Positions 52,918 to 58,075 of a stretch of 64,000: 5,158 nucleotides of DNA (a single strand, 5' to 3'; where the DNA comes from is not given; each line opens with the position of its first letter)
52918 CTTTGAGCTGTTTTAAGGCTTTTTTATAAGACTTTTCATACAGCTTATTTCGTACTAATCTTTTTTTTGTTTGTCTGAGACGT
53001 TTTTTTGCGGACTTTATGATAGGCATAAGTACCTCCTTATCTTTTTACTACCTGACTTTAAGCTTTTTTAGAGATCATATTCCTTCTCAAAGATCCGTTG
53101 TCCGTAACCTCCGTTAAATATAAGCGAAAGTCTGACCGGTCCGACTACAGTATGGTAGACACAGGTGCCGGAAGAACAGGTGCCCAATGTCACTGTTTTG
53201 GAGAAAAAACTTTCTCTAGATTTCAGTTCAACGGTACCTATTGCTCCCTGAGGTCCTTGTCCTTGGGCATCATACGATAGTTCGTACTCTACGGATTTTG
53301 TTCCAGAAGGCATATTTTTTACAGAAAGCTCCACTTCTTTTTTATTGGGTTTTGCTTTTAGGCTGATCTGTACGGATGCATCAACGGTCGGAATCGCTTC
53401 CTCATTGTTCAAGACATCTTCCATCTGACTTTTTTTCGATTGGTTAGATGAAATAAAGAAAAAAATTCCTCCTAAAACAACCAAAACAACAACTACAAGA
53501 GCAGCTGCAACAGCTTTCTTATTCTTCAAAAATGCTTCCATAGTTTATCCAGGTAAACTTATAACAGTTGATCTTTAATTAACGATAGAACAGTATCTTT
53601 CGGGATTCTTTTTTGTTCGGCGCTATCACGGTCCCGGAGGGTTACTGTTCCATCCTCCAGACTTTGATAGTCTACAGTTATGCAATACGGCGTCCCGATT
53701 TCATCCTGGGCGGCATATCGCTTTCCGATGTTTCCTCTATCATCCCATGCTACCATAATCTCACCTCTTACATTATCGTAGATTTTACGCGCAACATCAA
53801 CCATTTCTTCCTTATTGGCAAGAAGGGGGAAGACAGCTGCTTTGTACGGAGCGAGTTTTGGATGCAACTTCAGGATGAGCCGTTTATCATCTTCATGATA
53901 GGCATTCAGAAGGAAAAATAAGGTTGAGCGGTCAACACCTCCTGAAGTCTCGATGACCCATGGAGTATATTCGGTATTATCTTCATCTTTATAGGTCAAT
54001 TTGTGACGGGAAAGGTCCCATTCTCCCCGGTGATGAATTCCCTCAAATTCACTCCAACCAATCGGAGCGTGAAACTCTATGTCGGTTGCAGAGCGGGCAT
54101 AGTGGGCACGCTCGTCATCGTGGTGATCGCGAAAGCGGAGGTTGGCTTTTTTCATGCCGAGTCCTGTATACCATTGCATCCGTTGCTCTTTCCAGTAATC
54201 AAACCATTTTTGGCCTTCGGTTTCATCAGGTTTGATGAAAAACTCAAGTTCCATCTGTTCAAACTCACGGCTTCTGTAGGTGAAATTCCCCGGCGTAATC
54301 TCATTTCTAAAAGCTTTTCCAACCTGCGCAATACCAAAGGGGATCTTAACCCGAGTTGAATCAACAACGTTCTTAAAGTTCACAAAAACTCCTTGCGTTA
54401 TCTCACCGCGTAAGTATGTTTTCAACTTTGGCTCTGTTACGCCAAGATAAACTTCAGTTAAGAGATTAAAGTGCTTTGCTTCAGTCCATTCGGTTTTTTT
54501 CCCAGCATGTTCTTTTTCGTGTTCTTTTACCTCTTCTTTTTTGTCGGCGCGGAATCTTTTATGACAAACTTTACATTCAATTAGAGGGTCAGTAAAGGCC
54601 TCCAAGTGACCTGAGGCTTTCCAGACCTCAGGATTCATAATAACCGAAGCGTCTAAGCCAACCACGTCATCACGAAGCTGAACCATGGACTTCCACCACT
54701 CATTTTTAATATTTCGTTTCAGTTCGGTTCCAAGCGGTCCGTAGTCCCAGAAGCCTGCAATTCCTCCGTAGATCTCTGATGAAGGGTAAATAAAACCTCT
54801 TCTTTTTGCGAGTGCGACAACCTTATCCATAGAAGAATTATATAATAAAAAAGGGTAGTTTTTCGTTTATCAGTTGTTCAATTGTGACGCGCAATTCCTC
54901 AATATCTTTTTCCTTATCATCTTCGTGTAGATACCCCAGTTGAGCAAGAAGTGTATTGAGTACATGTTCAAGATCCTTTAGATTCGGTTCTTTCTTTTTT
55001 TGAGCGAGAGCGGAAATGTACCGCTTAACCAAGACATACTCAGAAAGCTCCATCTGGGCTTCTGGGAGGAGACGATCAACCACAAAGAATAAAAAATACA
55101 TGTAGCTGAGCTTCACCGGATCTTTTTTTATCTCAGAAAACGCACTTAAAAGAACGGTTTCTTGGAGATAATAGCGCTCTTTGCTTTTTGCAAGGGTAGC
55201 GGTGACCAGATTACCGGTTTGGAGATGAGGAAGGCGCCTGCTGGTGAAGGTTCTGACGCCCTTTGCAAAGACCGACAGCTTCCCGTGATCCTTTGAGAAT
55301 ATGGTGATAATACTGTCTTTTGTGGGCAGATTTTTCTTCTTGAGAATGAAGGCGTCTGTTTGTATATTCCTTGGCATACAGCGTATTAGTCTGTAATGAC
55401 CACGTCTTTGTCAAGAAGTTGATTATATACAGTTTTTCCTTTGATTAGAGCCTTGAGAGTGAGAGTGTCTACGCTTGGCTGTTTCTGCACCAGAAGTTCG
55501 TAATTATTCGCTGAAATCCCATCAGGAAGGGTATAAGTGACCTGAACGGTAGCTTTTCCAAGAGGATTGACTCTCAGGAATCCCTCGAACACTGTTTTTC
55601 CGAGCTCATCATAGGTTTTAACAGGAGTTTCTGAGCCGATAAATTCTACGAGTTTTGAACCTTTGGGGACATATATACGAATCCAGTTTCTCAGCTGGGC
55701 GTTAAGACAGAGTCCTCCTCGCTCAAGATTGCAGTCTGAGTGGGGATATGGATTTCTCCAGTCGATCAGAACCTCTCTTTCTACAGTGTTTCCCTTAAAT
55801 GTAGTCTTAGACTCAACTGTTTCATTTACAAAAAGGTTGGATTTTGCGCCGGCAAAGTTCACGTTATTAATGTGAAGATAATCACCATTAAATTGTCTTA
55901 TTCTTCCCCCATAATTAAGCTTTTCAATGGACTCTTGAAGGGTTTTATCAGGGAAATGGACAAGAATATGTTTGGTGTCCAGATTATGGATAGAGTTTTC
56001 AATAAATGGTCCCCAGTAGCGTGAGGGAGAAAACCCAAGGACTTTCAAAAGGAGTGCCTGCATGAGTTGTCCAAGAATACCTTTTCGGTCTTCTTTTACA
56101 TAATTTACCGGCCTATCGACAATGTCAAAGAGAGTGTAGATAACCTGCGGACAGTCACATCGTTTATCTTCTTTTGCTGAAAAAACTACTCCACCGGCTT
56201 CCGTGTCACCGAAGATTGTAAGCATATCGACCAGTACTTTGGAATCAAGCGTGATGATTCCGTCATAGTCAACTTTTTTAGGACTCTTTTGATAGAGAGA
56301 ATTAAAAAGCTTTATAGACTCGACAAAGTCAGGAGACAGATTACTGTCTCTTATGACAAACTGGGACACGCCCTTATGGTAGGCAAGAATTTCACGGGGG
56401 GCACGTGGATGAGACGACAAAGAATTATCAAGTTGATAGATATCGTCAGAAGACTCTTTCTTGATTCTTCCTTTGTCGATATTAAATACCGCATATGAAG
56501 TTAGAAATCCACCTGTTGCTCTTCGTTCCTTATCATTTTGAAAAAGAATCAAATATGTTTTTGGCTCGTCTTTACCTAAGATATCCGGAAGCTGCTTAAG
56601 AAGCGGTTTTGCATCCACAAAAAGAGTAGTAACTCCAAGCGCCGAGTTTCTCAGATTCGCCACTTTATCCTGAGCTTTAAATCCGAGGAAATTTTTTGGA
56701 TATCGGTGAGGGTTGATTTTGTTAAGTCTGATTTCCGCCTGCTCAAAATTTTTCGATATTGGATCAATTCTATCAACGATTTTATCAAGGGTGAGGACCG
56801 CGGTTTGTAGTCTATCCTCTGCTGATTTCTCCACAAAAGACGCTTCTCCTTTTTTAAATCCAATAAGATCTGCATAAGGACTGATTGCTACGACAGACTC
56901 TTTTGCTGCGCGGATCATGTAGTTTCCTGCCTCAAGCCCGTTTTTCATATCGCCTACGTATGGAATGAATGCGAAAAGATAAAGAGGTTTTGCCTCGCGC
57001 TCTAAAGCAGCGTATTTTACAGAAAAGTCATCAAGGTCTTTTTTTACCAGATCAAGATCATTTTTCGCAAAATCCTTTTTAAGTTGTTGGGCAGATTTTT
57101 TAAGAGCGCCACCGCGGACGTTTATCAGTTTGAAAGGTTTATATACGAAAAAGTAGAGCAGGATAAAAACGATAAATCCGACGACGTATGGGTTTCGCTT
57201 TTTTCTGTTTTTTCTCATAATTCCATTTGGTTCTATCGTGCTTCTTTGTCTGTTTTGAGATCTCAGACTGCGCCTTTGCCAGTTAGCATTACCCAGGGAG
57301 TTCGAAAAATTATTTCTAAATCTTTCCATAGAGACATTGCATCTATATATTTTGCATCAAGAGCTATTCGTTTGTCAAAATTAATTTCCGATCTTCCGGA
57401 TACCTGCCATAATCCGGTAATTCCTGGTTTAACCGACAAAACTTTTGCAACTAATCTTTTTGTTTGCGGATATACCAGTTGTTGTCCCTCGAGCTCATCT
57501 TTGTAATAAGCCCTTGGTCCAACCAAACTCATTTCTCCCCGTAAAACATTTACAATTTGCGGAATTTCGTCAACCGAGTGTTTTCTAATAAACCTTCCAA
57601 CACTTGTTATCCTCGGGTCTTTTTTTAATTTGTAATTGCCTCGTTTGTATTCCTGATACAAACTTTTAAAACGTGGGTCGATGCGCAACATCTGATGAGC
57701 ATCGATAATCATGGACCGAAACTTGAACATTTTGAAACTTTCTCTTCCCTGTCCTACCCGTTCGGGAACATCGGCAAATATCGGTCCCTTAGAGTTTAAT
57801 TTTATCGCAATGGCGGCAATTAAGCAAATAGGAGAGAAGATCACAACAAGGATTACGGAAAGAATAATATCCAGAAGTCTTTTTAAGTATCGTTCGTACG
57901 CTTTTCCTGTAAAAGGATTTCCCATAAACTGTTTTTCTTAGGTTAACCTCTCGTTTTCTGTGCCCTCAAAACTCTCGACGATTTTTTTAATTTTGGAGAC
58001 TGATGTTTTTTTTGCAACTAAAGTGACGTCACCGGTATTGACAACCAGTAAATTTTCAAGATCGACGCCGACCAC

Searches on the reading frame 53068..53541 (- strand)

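Call 4: search_protein_families(library=pfam, proteins=[window:53068-53541:-], max_evalue=1)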
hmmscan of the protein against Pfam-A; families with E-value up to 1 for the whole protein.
window:53068-53541:- (157 aa): 6 families
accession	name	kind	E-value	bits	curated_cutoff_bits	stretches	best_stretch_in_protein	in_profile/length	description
PF12911.12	OppC_N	-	0.023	15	23.9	1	3-32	9-38/53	N-terminal TM domain of oligopeptide transport permease C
PF14221.11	DUF4330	-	0.048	14.2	27.6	1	15-85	21-93/167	Domain of unknown function (DUF4330)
PF13567.11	DUF4131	-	0.055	13.6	31.6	1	7-82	25-98/165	Domain of unknown function (DUF4131)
PF10099.14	RskA_C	-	0.12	13.1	29.4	1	11-86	4-77/135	Anti-sigma-K factor rskA, C-terminal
PF08158.18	SDA1_HEAT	-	0.13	11.6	26.4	1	13-81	144-213/364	SDA1, HEAT repeat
PF10039.14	DUF2275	-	0.18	12.4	24.6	1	3-78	29-94/210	Predicted integral membrane protein (DUF2275)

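Call 17: search_protein_families(library=ncbifam, proteins=[window:53068-53541:-], max_evalue=1)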
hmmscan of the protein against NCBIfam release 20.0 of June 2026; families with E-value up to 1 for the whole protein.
window:53068-53541:- (157 aa): 10 families
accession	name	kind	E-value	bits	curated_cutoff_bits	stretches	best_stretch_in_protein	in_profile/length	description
NF004285.1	PRK05696.1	equivalog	0.0035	17.2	179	1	6-49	17-61/171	flagellar basal body-associated protein FliL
NF052590.1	ArlF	equivalog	0.017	15.3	110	1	11-85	7-80/137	archaellum stator protein ArlF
NF009420.1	PRK12785.1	equivalog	0.021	14.6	197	1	6-65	18-77/161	flagellar basal body-associated protein FliL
NF052314.1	T9SS_HK_PorY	subfamily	0.033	13.2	350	1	5-81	2-78/418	PorY family sensor histidine kinase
NF042931.1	SAG1386_EF1546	equivalog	0.046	13.8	80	1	12-63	32-86/158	SAG1386/EF1546 family surface-associated protein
NF049853.1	WD_0736_fam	equivalog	0.054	14.1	80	1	10-48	31-67/100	WD_0736 family protein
NF000410.1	MECA1_pure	exception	0.056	11.6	1480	1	10-73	3-62/666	PBP2a family beta-lactam-resistant peptidoglycan transpeptidase MecA1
NF045476.1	Opp4C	equivalog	0.066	12.5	350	1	2-44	8-50/278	oligopeptide ABC transporter permease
NF045911.1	TCSHisKinNblS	equivalog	0.072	11.4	1000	1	7-95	12-98/621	two-component system sensor histidine kinase NblS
NF051431.1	Rv0361_Cterm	subfamily_domain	0.21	11.8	37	1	11-38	7-34/140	Rv0361 family membrane protein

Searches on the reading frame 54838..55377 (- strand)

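Call 7: search_protein_families(library=pfam, proteins=[window:54838-55377:-], max_evalue=0.001)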
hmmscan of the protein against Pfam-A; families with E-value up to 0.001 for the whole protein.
window:54838-55377:- (179 aa): 1 family
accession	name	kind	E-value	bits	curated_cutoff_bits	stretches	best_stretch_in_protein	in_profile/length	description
PF11967.14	RecO_N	-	4e-14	52.8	27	1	4-79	3-79/80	Recombination protein O N terminal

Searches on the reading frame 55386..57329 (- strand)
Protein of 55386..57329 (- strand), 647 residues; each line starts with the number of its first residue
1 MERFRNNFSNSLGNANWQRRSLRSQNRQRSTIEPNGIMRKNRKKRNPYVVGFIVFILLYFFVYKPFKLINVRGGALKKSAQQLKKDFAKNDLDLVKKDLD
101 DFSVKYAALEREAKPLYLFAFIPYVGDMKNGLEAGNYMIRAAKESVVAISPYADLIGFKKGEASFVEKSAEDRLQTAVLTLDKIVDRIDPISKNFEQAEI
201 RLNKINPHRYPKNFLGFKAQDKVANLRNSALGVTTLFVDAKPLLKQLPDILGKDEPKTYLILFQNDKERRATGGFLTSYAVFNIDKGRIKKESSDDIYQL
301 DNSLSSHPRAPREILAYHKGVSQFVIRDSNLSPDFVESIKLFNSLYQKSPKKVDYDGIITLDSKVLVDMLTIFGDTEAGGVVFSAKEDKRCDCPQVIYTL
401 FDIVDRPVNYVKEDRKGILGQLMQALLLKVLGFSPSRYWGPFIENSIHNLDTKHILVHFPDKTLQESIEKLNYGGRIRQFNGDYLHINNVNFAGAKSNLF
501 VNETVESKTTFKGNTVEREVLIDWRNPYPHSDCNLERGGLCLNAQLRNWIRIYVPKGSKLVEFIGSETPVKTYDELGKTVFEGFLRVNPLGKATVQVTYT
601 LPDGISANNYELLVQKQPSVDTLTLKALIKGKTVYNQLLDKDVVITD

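Call 7: search_protein_families(library=pfam, proteins=[window:55386-57329:-], max_evalue=0.001)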
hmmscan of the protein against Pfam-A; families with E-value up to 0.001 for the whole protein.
window:55386-57329:- (647 aa): 1 family
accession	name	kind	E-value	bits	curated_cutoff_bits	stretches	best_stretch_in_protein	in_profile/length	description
PF13196.11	DUF4012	-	7.1e-23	82.1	28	1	254-378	1-124/144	Protein of unknown function (DUF4012)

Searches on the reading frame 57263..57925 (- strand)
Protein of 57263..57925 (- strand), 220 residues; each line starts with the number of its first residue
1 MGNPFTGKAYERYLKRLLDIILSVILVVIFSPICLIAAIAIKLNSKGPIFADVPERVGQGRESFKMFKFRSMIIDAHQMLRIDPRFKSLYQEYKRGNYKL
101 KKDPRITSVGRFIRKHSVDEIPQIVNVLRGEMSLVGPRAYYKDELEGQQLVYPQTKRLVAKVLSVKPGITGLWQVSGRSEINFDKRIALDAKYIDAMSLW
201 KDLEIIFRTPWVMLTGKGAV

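Call 7: search_protein_families(library=pfam, proteins=[window:57263-57925:-], max_evalue=0.001)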
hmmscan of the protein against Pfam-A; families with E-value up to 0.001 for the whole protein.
window:57263-57925:- (220 aa): 1 family
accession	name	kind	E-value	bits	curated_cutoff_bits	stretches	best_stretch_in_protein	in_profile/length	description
PF02397.22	Bac_transf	-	1.2e-60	204.5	27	1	15-214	1-178/179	Bacterial sugar transferase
